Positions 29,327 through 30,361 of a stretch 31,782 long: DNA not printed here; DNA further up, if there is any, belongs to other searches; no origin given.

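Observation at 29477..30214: Stand-alone HNH nuclease with an uncharacterised 170-aa C-terminal domain and a possibly leaderless start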

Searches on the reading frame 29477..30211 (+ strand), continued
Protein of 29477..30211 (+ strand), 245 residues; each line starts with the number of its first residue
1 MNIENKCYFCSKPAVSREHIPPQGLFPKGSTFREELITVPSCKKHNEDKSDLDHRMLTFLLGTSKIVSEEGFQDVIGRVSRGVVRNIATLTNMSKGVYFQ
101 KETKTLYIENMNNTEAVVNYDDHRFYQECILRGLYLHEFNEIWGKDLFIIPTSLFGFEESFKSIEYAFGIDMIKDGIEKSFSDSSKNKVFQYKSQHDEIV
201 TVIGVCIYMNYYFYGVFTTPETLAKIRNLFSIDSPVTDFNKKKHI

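Call 35: fold_search(model_id=the predicted structure, library=pdb)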
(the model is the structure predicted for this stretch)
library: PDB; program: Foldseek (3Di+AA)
matches with E <= 10: 871; with E <= 0.001: 0
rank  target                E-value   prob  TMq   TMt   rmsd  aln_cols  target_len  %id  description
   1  9qq6_A                1.0e-01  0.04  0.11  0.06  31.6       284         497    8  Structure of the Azotobacter vinelandii NifL-NifA complex (released 2025-06-18)
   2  9v6e_A                1.1e-01  0.08  0.16  0.05  25.9       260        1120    9  Cryo-EM structure of human full length KICSTOR complex (state 1) (released 2025-11-12)
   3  9van_A                1.1e-01  0.08  0.15  0.05  27.4       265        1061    9  Cryo-EM structure of human full length KICSTOR complex (state 2) (released 2025-11-12)
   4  6wj2_F                1.5e-01  0.10  0.18  0.16  16.1       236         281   14  CryoEM structure of the SLC38A9-RagA-RagC-Ragulator complex in the pre-GAP state (released 2020-09-02)
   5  8dhb_B                1.5e-01  0.07  0.11  0.10  16.5       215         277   13  Active FLCN GAP complex (released 2022-09-28)
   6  6nzd_F                1.9e-01  0.12  0.19  0.20  16.0       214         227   15  Cryo-EM Structure of the Lysosomal Folliculin Complex (FLCN-FNIP2-RagA-RagC-Ragulator) (released 2019-11-06)
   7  6c0w_K                1.9e-01  0.07  0.16  0.18  15.7       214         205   10  Cryo-EM structure of human kinetochore protein CENP-N with the centromeric nucleosome containing CENP-A (released 2018-01-17)
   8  3wq9                  1.9e-01  0.04  0.12  0.13  19.4       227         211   10  Crystal structure of Hsp90-alpha N-terminal domain in complex with 2-(4-Hydroxy-cyclohexylamino)-4-[5-(4-phenyl-imidazol (released 2015-02-25)
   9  9y6s_5w               2.1e-01  0.25  0.19  0.34   8.7       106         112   16  96-nm repeat of the Leishmania tarentolae doublet microtubule (released 2025-12-17)
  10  8glv_AI               2.1e-01  0.21  0.19  0.36   8.0       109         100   13  96-nm repeat unit of doublet microtubules from Chlamydomonas reinhardtii flagella (released 2023-05-31)
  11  9jue_E                2.3e-01  0.33  0.22  0.39  10.4       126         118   16  Roadblock3 homodimer structure from Candidatus Prometheoarchaeum syntrophicum strain MK-D1 (released 2024-10-16)
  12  1vet_B                2.5e-01  0.44  0.21  0.39   8.3       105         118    8  Crystal Structure of p14/MP1 at 1.9 A resolution (released 2004-08-03)
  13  9jue_B                2.7e-01  0.30  0.22  0.38  10.3       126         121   16  Roadblock3 homodimer structure from Candidatus Prometheoarchaeum syntrophicum strain MK-D1 (released 2024-10-16)
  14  7qoo_N                2.7e-01  0.06  0.15  0.12  15.8       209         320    8  Structure of the human inner kinetochore CCAN complex (released 2022-06-08)
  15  7k58_G                2.9e-01  0.47  0.20  0.42   5.4        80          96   15  Structure of outer-arm dyneins bound to microtubule with microtubule binding state 1(MTBS-1) (released 2021-09-29)
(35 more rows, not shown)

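Call 41: find_related_loci(query=A2, collection=genome_contigs, flank=6000)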
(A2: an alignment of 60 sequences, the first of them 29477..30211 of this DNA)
Query A2 (245 aa) in genome_contigs; peptide patterns used: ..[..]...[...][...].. (x = any residue, [..] = any of these).
266 stretches matched a pattern; 250 encode a relative of the query (tblastn E <= 1e-3); the best 80 are kept; 80 distinct loci.
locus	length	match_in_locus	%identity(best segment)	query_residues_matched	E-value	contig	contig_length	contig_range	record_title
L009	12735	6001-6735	43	5-240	5e-61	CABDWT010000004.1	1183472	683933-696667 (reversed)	Phytobacter ursingii strain ATCC27989T genome assembly, contig: ATCC27989T_contig_12, whole genome shotgun sequence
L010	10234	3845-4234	41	1-140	1e-23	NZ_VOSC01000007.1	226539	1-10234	Seonamhaeicola algicola strain Gy8 scaffold17, whole genome shotgun sequence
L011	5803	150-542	40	1-141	8e-23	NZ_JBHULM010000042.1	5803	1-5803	Lacinutrix gracilariae strain KCTC 42808 soapdenovo_K_127_42, whole genome shotgun sequence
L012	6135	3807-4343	35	4-193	9e-22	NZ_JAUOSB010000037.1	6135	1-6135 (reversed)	Wenyingzhuangia sp. 2_MG-2023 strain B3M12 JILBFBID_37, whole genome shotgun sequence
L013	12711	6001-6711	25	3-231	6e-21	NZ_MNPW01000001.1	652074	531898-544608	Pseudomonas cedrina subsp. cedrina strain DSM 17516 1_652074_62.3392, whole genome shotgun sequence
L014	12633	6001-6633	30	7-214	4e-21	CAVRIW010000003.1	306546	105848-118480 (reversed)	MAG: uncultured beta proteobacterium isolate MFD05942.bin.2.85 genome assembly, contig: contig_19692, whole genome shotg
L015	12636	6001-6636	32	3-208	1e-20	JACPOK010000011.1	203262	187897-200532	MAG: Burkholderiales bacterium isolate NC_groundwater_599_Pr5_B-0.1um_66_30 alan_book_18_scaffold_44397, whole genome sh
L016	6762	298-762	37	2-151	1e-20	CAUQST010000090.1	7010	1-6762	MAG TPA_asm: uncultured Comamonas sp. isolate ERR9968785_bin.27_MetaWRAP_v1.3_MAG genome assembly, contig: ERZ21615841.5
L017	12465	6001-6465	37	2-151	2e-20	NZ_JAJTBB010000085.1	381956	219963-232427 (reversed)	MAG: Acidovorax sp. isolate MH_R1_24 k141_24557, whole genome shotgun sequence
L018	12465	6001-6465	36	2-151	3e-20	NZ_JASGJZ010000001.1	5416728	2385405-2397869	MAG: Pseudorhodoferax sp. isolate 5N053 JMF-2111-06-0005.ont.bin.53_0, whole genome shotgun sequence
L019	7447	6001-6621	29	7-208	1e-19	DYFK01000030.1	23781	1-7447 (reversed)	MAG TPA_asm: Hydrogenophilus sp. isolate BE2011_66_48 Afr_mines_BE2011_655_length_23781_cov_16_970033, whole genome shot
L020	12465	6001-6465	35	2-151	2e-19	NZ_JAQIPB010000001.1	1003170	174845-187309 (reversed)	Xenophilus arseniciresistens strain YW8 YW8_ctg01, whole genome shotgun sequence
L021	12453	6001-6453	36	1-150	2e-19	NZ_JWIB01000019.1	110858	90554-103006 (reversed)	Sporosarcina sp. ZBG7A contig_19, whole genome shotgun sequence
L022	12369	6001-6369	40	4-136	7e-19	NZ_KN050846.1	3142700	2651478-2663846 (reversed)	Altibacter lentus strain JLT2010 Scaffold1, whole genome shotgun sequence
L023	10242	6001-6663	30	7-222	9e-19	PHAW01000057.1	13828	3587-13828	MAG: Deltaproteobacteria bacterium HGW-Deltaproteobacteria-3 bjp_ig2157_scaffold_1446, whole genome shotgun sequence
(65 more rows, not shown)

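Call 42: find_related_loci(query=A2, collection=viral_contigs, flank=6000)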
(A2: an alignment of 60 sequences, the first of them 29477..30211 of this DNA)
Query A2 (245 aa) in viral_contigs; peptide patterns used: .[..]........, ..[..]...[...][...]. (x = any residue, [..] = any of these).
30 stretches matched a pattern; 9 encode a relative of the query (tblastn E <= 1e-3); 9 distinct loci.
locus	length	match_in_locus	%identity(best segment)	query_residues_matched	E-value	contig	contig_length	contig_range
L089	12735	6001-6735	98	1-245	3e-165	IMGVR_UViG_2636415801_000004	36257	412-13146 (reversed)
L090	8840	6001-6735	98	1-245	5e-165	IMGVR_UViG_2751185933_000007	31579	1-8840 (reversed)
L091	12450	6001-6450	32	1-149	6e-20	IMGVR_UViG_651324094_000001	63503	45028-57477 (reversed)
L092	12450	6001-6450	33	1-149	3e-19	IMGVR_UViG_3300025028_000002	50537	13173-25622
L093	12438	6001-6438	31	7-155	5e-18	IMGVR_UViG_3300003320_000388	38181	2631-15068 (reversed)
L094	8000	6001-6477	31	7-159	4e-18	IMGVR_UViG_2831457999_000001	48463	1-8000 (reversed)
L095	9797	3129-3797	29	4-224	2e-16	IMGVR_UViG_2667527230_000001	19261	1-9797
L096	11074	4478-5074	30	7-198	2e-16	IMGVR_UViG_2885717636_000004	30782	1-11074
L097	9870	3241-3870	25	6-214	9e-15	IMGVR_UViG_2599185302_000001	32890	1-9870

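Call 52: search_protein_families(library=pfam, alignment_id=A4, max_evalue=0.00001)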
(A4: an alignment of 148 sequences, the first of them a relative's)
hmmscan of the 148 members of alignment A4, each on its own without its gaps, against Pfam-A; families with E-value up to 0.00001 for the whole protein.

A. member 1, L001:7458-7766:- (103 aa): 0 families

B. families by the number of members that match (of 148 scanned): 94 families (the first 25 are shown)
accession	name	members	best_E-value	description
PF02384.22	N6_Mtase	4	1.6e-17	N-6 DNA Methylase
PF20473.4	MmeI_Mtase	4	9.2e-13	MmeI, DNA-methyltransferase domain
PF07669.17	Eco57I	3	4.9e-45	Eco57I restriction-modification methylase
PF13289.12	SIR2_2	3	4.1e-21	SIR2-like domain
PF18135.7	Type_ISP_C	2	8.4e-91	Type ISP C-terminal specificity domain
PF24624.1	Int_N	2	6.2e-33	Phage integrase, N-terminal domain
PF18013.6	Phage_lysozyme2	2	2.8e-28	Phage tail lysozyme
PF04055.27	Radical_SAM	2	1.9e-27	Radical SAM superfamily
PF00589.27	Phage_integrase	2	1.1e-23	Phage integrase family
PF12833.13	HTH_18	2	3e-19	Helix-turn-helix domain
PF01381.28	HTH_3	2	2.4e-17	Helix-turn-helix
PF13565.12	HTH_32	2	2e-13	Homeodomain-like domain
PF00165.29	HTH_AraC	2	7e-12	Bacterial regulatory helix-turn-helix proteins, AraC family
PF13518.12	HTH_28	2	2.5e-11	Helix-turn-helix domain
PF13384.12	HTH_23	2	1.1e-10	Homeodomain-like domain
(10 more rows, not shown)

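Call 53: search_protein_families(library=padloc, alignment_id=A4, max_evalue=0.00001)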
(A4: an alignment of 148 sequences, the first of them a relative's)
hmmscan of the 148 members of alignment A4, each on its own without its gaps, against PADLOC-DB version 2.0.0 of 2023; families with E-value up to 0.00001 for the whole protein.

A. member 1, L001:7458-7766:- (103 aa): 0 families

B. families by the number of members that match (of 148 scanned): 279 families (the first 25 are shown)
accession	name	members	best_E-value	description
PDLC04134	mad2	5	1.1e-21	mads_2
PDLC03610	REase_MTase_IIG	4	0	Type IIG restriction enzyme-methyltransferase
PDLC03021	MTase_I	4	9.9e-15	Type I methyltransferase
PDLC03338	MTase_II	4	2.1e-13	Type II methyltransferase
PDLC03631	REase_MTase_IIG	3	6.2e-99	Type IIG restriction enzyme-methyltransferase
PDLC03026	MTase_I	3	3.3e-12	Type I methyltransferase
PDLC03025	MTase_I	3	1.4e-07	Type I methyltransferase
PDLC03604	REase_MTase_IIG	2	1e-210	Type IIG restriction enzyme-methyltransferase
PDLC03612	REase_MTase_IIG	2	7e-90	Type IIG restriction enzyme-methyltransferase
PDLC03609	REase_MTase_IIG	2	1.1e-88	Type IIG restriction enzyme-methyltransferase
PDLC03596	REase_MTase_IIG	2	6.9e-71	Type IIG restriction enzyme-methyltransferase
PDLC02643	DrmMI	2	4.8e-69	DrmMI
PDLC03601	REase_MTase_IIG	2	5.4e-66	Type IIG restriction enzyme-methyltransferase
PDLC03597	REase_MTase_IIG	2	1.3e-54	Type IIG restriction enzyme-methyltransferase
PDLC02638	DrmMI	2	2.1e-49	DrmMI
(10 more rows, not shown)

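Call 57: list_cluster_members(proteins=[P0004, P0008, P0019, P0023, P0033, P0058, P0077, P0021, P0016, P0017])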
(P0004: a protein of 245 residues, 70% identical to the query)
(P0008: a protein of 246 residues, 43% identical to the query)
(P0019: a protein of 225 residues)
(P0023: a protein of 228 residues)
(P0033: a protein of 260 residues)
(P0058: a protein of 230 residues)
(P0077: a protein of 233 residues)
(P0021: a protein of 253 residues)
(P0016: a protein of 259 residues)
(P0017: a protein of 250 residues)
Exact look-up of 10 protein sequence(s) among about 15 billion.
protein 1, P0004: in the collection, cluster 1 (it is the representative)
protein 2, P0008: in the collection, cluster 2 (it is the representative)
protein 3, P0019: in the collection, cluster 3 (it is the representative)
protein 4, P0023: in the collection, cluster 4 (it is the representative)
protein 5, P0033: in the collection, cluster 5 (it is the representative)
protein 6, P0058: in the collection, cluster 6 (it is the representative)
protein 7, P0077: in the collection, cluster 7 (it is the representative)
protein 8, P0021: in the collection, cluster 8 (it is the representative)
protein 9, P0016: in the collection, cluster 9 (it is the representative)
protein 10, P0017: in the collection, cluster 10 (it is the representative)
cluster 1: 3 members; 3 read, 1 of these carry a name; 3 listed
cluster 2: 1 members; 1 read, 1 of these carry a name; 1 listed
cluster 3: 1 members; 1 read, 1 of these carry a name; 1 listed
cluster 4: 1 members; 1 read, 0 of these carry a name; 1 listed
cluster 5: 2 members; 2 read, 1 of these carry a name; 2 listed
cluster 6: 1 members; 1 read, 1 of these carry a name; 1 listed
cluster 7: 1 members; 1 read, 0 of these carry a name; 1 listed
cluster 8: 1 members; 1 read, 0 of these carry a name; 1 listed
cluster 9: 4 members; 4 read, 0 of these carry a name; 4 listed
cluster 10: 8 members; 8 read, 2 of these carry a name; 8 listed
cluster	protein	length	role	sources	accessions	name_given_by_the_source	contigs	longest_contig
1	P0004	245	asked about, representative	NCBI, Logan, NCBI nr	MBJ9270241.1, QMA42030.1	hypothetical protein HV032_11145 [Citrobacter freundii] | hypothetical protein [Citrobacter freundii]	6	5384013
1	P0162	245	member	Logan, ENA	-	-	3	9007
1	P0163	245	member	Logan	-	-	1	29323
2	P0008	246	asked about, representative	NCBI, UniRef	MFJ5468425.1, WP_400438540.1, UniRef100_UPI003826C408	hypothetical protein [Pectobacterium carotovorum] | hypothetical protein n=1 Tax=Pectobacterium carotovorum TaxID=554 RepID=UPI003826C408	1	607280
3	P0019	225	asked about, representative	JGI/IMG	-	hypothetical protein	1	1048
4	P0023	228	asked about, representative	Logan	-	-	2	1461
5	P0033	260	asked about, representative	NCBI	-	-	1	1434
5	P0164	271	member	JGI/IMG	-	hypothetical protein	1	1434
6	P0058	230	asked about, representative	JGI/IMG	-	hypothetical protein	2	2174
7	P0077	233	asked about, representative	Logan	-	-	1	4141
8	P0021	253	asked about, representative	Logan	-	-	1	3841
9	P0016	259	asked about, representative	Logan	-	-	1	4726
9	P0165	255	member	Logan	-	-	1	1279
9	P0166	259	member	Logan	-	-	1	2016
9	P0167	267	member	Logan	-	-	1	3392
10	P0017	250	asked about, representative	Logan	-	-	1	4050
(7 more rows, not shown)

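Call 60: search_dna_similar(query=window:29477-30211:+, collection=phages, mode=protein, max_evalue=0.001, max_rows=20)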
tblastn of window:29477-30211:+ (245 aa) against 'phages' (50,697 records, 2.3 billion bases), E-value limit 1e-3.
No match.

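Call 61: search_dna_similar(query=window:29477-30211:+, collection=plasmids, mode=protein, max_evalue=0.001, max_rows=20)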
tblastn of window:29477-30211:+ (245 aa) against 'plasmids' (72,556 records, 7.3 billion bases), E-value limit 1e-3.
Records with a match: 12; places in all: 12; records where one place covers at least 80% of the query: 3.
Best place of each record, by identity: <60% 12.
By first word of the organism name: Acinetobacter 2; Burkholderia 1; Photobacterium 1; Marinobacter 1; Azospirillum 1; Aliarcobacter 1; Rhizobium 1; Agrobacterium 1; Nostoc 1; Alteromonas 1; and 1 more.
By predicted mobility (MOB-suite, as given by PLSDB): non-mobilizable 7; conjugative 4; mobilizable 1.
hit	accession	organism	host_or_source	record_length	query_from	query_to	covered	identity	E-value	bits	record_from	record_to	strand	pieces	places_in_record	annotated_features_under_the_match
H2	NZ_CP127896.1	Acinetobacter sp. SAAs470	cell culture,lake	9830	7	212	84%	27.4%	1e-10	68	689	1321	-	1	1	hypothetical protein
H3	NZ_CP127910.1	Acinetobacter sp. SAAs474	cell culture,lake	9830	7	212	84%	27.4%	1e-10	68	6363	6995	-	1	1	hypothetical protein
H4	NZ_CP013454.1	Burkholderia vietnamiensis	plant roots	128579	7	193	76%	30.0%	5e-13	75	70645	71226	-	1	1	hypothetical protein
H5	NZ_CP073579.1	Photobacterium sp. GJ3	-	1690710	2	151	61%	35.7%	7e-17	86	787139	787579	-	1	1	record has no annotation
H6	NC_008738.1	Marinobacter nauticus VT8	-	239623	7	212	84%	25.3%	3e-10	67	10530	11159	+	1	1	hypothetical protein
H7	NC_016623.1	Azospirillum lipoferum 4B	-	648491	6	141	56%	35.4%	1e-14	80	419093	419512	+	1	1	hypothetical protein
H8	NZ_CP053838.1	Aliarcobacter faecis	Cell culture,Human septic tank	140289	1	143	58%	31.6%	6e-10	66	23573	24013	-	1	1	hypothetical protein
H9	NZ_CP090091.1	Rhizobium leguminosarum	Galega,Cell culture,Plant nodule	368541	7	97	37%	39.6%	2e-7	59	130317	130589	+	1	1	hypothetical protein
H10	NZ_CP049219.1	Agrobacterium tumefaciens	Clematis,cell culture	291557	7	97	37%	38.5%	3e-6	55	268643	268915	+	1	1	hypothetical protein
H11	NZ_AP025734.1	Nostoc cf. commune SO-36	-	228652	3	93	37%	33.3%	4e-7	58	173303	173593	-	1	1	hypothetical protein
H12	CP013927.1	Alteromonas stellipolaris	-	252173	5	63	24%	46.2%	1e-8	62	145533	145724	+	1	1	hypothetical protein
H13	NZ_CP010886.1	Vibrio parahaemolyticus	Shrimps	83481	3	53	21%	45.3%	8e-4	48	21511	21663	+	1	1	hypothetical protein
